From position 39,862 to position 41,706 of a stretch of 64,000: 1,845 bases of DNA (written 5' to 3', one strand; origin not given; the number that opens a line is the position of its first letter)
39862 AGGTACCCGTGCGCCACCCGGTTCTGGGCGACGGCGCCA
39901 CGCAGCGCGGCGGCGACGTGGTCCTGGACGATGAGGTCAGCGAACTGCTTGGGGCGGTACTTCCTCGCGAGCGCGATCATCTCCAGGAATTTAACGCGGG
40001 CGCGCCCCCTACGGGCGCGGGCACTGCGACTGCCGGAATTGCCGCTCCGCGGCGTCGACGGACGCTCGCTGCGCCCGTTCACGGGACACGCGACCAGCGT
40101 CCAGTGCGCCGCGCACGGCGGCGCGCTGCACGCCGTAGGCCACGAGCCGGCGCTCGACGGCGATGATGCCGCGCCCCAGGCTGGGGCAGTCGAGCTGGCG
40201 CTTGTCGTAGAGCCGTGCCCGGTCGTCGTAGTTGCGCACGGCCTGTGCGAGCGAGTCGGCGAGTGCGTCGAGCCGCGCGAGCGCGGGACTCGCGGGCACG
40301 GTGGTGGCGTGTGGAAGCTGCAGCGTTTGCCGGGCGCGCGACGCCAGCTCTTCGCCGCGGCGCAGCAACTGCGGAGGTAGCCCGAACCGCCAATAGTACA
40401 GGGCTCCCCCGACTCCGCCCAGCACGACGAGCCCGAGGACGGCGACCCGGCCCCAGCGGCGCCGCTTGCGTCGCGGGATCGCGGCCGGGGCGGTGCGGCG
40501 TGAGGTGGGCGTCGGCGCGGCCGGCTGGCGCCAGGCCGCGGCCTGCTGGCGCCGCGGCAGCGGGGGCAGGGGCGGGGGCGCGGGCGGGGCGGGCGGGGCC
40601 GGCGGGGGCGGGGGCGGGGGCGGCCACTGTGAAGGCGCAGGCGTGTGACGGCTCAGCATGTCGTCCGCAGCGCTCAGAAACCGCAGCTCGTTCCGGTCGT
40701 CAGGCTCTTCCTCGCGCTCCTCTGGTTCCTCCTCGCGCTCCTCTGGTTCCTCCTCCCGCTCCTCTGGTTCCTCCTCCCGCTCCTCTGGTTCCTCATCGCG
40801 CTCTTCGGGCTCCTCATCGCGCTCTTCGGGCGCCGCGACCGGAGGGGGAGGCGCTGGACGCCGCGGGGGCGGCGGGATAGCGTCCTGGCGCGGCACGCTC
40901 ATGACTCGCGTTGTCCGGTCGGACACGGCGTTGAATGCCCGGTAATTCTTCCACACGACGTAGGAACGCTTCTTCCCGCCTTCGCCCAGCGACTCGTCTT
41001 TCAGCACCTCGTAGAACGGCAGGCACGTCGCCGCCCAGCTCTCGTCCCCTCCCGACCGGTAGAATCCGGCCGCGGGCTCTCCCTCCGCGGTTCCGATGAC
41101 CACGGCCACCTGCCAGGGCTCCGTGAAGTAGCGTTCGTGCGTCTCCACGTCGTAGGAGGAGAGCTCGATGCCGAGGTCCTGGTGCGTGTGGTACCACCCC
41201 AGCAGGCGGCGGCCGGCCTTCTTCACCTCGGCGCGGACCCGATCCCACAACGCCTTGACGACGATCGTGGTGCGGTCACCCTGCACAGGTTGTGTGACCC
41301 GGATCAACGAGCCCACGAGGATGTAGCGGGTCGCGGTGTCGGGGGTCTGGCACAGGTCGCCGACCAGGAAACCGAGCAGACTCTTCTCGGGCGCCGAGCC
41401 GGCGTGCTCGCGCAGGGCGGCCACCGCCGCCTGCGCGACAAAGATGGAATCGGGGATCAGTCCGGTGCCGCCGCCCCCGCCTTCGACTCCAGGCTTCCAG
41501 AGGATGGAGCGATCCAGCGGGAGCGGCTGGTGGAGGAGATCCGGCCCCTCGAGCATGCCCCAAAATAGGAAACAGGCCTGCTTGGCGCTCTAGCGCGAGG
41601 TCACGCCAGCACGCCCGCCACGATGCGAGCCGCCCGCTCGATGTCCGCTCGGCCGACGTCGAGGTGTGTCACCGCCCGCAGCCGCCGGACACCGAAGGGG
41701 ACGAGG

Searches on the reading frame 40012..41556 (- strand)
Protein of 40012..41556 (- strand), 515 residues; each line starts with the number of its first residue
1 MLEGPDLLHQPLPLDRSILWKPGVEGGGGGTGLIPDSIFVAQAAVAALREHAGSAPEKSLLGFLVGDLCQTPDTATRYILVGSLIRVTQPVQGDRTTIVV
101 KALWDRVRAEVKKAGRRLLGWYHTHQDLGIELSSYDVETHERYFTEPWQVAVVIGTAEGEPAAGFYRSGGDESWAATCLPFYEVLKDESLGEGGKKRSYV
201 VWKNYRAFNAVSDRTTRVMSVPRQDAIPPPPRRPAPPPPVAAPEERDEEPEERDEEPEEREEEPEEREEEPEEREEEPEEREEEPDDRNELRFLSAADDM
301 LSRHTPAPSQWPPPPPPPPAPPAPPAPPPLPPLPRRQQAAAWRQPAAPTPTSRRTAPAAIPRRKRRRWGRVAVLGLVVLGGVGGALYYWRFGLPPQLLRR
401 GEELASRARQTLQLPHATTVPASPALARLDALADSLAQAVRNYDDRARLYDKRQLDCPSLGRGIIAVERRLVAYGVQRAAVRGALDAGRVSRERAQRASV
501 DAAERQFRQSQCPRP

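Call 24: search_protein_families(library=pfam, proteins=[window:40012-41556:-])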
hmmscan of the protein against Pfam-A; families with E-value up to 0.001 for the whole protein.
window:40012-41556:- (515 aa): 1 family
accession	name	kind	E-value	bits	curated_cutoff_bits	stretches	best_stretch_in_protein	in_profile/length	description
PF01398.27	JAB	-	5.7e-06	26.6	22.5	1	109-143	76-111/117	JAB1/Mov34/MPN/PAD-1 ubiquitin protease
